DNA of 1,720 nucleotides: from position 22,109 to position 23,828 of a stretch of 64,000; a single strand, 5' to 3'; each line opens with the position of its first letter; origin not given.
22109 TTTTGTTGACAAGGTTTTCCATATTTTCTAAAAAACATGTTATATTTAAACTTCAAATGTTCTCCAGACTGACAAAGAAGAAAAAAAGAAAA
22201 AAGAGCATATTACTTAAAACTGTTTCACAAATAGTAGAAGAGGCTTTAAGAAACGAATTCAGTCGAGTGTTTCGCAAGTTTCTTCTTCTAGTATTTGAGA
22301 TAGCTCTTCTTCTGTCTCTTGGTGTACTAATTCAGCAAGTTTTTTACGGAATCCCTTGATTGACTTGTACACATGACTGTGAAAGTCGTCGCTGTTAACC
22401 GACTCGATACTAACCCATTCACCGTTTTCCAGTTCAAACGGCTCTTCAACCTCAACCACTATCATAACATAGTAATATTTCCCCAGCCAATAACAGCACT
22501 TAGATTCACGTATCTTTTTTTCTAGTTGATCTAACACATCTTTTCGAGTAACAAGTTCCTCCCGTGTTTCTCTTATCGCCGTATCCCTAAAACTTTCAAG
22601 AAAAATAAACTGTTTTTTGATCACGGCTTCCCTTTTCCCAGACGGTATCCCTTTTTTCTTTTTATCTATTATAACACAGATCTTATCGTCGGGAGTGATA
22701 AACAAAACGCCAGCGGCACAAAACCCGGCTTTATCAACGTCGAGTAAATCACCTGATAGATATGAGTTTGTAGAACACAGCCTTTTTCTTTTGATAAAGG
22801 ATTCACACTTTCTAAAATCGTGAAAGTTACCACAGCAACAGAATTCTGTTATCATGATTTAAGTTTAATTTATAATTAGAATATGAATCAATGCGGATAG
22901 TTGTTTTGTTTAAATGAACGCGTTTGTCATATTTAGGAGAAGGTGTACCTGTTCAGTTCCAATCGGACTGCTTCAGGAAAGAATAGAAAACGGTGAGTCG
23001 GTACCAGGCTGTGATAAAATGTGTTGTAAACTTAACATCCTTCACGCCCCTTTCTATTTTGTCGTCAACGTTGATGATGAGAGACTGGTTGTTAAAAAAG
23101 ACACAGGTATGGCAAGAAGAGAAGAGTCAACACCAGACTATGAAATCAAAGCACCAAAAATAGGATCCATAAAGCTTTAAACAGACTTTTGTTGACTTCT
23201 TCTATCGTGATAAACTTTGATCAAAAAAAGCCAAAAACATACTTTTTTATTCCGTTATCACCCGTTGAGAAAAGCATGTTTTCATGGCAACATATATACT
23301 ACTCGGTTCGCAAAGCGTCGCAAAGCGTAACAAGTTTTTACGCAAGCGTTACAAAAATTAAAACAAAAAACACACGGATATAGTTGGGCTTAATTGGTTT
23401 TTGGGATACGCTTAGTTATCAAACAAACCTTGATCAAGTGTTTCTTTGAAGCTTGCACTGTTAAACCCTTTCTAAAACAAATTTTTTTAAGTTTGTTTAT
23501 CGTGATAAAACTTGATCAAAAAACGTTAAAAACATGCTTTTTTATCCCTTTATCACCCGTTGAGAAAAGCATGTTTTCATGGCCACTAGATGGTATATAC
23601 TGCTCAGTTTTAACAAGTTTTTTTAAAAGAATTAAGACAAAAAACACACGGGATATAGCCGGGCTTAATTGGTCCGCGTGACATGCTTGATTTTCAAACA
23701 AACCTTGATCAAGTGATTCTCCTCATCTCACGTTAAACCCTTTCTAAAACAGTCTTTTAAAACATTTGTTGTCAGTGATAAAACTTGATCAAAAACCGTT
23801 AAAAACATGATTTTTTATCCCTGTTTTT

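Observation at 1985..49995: Three large non-coding tandem arrays of one ~290-bp repeat family partition the window; array 1 is inverted relative to arrays 2 and 3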

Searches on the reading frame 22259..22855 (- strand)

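Call 5: search_protein_families(library=pfam, proteins=[window:22259-22855:-], max_evalue=0.001)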
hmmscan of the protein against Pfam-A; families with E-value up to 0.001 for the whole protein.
window:22259-22855:- (198 aa): 1 family
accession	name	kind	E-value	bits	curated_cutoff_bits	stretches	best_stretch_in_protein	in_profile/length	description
PF00293.34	NUDIX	-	3.4e-05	24.3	21.1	1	47-162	5-127/134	NUDIX domain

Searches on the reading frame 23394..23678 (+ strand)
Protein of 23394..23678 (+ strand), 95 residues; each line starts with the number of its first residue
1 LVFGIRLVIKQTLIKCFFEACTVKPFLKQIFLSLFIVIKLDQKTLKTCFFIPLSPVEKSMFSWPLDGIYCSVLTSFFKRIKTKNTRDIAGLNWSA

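Call 46: find_homologous_proteins(query=A1, max_evalue=0.001)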
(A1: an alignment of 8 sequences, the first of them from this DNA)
Query A1 (8 sequences) (95 aa, profile of the alignment): 1 proteins with E <= 0.001 among 850 candidates.
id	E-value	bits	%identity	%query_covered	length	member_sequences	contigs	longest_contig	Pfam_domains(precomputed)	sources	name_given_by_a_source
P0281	9.6e-11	59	67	40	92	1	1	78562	-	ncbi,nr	ncbi:MAG: hypothetical protein KatS3mg101_0909 [Patescibacteria group bacterium]|nr:MAG: hypothetica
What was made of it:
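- Tried and rejected: A profile of the reverse-frame translations found one hit, on a second contig of the same bin (call 46).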

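Call 48: find_encoding_contigs(protein=P0281, flank=10000, max_places=4)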
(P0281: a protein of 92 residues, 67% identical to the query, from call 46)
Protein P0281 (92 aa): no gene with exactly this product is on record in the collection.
